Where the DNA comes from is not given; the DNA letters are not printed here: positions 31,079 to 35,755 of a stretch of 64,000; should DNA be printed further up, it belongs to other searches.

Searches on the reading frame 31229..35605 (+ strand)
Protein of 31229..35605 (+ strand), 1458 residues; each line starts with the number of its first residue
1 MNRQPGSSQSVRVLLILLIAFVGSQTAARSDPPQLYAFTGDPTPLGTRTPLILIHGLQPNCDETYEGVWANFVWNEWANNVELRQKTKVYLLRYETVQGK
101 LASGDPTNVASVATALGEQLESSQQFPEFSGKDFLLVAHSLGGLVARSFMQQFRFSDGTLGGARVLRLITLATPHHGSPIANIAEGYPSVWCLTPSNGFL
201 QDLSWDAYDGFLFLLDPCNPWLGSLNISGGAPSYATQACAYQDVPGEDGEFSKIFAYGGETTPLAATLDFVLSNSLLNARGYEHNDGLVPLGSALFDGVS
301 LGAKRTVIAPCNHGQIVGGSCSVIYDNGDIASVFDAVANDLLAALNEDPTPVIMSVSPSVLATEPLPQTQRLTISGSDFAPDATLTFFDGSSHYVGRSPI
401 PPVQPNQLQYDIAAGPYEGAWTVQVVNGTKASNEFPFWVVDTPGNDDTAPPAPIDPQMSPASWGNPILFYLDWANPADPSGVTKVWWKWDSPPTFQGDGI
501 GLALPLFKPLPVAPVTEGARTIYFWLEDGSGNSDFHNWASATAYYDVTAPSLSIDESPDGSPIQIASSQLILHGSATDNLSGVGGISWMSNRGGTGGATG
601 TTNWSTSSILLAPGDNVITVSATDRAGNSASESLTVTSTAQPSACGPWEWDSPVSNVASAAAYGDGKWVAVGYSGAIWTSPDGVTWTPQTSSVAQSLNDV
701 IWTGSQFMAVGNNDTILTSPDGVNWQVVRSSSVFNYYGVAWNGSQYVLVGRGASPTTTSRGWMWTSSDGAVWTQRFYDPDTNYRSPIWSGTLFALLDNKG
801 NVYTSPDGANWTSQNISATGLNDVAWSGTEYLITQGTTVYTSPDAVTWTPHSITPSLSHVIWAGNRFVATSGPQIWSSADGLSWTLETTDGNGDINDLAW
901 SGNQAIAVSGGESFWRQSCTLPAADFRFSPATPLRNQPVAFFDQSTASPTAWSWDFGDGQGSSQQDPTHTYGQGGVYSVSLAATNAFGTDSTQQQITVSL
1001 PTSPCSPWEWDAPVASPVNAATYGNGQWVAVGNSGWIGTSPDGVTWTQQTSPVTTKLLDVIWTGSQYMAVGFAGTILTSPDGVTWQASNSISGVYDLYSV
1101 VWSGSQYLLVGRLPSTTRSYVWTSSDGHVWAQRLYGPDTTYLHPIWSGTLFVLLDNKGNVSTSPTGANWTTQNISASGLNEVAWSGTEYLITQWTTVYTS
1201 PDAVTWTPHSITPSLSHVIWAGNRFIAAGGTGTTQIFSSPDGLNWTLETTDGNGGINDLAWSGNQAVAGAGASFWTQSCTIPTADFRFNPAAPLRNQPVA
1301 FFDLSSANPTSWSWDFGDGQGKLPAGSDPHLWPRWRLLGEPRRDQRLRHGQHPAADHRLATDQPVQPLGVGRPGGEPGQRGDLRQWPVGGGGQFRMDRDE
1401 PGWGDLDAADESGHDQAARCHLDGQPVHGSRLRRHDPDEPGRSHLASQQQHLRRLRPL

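Call 8: search_protein_families(library=pfam, proteins=[window:31229-35605:+])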
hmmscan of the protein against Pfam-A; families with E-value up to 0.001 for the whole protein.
window:31229-35605:+ (1458 aa): 8 families
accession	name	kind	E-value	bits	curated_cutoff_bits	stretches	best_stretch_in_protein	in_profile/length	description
PF18911.6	PKD_4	-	2.1e-15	57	27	1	941-998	26-83/85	PKD domain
PF00801.26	PKD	-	1.1e-12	48.2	23.5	1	935-998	13-80/80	PKD domain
PF05057.20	DUF676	-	2.9e-06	27.4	20.3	1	52-178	9-128/217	Putative serine esterase (DUF676)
PF24096.1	DUF7379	-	2.3e-05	24.8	33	1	113-183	54-120/191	Domain of unknown function (DUF7379)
PF07819.20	PGAP1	-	3.8e-05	24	24.3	1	132-181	91-135/233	PGAP1-like alpha/beta domain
PF02089.21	Palm_thioest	-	8.2e-05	22.9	26.8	1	50-178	1-113/254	Palmitoyl protein thioesterase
PF19755.4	DUF6242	-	0.00018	21.9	29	0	738-811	148-217/217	Domain of unknown function (DUF6242)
PF09136.16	Glucodextran_B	-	0.00019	21.7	27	1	607-638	50-81/83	Glucodextranase, domain B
